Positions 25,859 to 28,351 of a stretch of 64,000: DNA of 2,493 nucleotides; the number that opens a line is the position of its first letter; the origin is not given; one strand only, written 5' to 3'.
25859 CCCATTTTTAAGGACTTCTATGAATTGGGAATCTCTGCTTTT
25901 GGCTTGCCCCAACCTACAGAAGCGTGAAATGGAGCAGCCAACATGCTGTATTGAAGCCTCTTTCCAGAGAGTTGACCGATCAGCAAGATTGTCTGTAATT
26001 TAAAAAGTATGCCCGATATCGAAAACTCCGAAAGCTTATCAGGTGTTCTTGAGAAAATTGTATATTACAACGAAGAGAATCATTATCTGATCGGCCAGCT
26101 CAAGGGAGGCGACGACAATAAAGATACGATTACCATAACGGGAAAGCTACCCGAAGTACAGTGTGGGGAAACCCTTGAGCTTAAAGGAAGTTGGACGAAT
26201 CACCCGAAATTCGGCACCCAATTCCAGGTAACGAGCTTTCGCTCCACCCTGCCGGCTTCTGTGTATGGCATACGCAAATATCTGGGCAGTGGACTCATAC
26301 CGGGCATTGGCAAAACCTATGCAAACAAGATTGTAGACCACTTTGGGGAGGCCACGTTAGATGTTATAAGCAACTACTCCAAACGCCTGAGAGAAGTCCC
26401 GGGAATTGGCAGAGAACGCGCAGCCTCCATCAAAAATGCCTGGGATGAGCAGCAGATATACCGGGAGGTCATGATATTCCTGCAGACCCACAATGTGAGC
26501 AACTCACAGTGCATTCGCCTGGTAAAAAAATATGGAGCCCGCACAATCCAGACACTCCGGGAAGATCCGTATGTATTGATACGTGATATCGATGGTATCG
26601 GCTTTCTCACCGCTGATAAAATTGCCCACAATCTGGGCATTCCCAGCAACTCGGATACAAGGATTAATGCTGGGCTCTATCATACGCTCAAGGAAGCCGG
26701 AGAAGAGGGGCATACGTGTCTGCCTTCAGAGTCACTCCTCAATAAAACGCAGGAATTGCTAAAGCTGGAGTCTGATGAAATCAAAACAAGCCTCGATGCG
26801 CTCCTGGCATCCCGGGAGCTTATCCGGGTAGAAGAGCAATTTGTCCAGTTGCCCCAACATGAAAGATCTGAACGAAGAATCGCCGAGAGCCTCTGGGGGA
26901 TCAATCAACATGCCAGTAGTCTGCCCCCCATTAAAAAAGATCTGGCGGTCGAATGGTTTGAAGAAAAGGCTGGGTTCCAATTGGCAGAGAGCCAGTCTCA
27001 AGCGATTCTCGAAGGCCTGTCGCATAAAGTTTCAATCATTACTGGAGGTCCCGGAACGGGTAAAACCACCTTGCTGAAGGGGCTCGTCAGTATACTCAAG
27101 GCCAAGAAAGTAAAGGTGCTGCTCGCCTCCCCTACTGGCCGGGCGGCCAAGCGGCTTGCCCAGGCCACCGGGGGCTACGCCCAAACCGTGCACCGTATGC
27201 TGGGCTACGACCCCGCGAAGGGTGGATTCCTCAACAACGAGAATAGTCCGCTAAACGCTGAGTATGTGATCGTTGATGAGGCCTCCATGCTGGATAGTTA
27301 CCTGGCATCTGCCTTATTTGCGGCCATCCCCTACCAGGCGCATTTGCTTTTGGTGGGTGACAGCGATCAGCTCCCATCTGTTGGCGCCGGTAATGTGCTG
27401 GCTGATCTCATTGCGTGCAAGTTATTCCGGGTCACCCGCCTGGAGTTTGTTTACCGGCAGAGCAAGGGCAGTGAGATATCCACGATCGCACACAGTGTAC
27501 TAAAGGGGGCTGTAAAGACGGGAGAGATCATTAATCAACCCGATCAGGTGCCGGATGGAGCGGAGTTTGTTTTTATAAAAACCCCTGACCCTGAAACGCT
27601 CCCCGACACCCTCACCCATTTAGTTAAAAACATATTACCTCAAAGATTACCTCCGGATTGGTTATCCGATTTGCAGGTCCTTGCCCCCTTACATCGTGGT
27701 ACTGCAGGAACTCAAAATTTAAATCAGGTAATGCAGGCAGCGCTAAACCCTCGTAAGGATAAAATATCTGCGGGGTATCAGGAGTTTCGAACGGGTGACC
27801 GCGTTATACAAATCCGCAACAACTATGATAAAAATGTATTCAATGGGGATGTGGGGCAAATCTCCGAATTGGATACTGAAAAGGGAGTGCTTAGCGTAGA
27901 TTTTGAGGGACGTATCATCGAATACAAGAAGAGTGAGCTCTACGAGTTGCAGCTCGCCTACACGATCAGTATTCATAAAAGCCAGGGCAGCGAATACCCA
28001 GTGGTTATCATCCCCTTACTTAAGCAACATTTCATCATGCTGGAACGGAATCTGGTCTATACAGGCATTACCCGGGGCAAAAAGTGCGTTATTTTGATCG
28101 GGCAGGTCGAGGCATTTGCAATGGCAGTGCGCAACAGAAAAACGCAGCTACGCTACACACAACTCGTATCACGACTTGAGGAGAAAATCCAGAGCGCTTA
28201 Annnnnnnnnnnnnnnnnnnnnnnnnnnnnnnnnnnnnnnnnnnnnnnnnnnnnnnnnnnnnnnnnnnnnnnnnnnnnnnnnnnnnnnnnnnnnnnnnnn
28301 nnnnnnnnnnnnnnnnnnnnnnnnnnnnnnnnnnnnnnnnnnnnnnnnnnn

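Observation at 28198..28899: Standalone fossil sigma-54-activator AAA+ core lacking Walker A/B, GAFTGA and sensor-II arginine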

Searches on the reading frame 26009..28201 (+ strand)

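Call 3: search_protein_families(library=pfam, proteins=[window:26009-28201:+], max_evalue=10)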
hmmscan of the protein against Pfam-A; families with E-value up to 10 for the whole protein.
window:26009-28201:+ (730 aa): 50 families (the best 25 are shown)
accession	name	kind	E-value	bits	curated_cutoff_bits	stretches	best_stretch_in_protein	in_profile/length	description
PF13245.12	AAA_19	-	1.4e-41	142.3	25.1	1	329-459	1-133/134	AAA domain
PF13604.12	AAA_30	-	2.7e-38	132.1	27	1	324-503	1-174/191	AAA domain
PF14490.11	HHH_RecD2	-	7.5e-36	122.4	27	2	147-237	1-92/92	ATP-dependent RecD2 DNA helicase HHH domain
PF23139.1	OB_YrrC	-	2.7e-24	85.3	27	1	8-82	2-76/76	ATP-dependent DNA helicase YrrC, OB-fold domain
PF18335.7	SH3_13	-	3.8e-22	78.3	41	1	571-632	1-65/65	ATP-dependent RecD-like DNA helicase SH3 domain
PF13538.12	UvrD_C_2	-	1.4e-16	60.5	27.4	1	650-697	2-52/52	UvrD-like helicase C-terminal domain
PF13086.12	AAA_11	-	8.6e-13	49.1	27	2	325-380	2-65/257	AAA domain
PF01443.25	Viral_helicase1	-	5.8e-11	43.1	21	2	612-697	140-227/228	Viral superfamily 1 RNA helicase core domain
PF14520.12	HHH_5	-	1.5e-07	32.2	27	1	97-145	7-55/57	Helix-hairpin-helix domain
PF13401.12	AAA_22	-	8.8e-05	23.3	27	1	340-393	6-64/130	AAA domain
PF00580.27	UvrD-helicase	-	0.0001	22.6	23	1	327-385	3-63/271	UvrD/REP helicase N-terminal domain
PF12826.13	HHH_2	-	0.00011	22.8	27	1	97-148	8-58/64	Helix-hairpin-helix motif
PF09848.15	SLFN-g3_helicase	-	0.00013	21.8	24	1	340-428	2-91/354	Schlafen group 3, DNA/RNA helicase domain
PF00437.27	T2SSE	-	0.00013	21.2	24.9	1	323-372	124-175/370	Type II/IV secretion system protein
PF05970.20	PIF1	-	0.00022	21.3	25.9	1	340-436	23-122/223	PIF1-like helicase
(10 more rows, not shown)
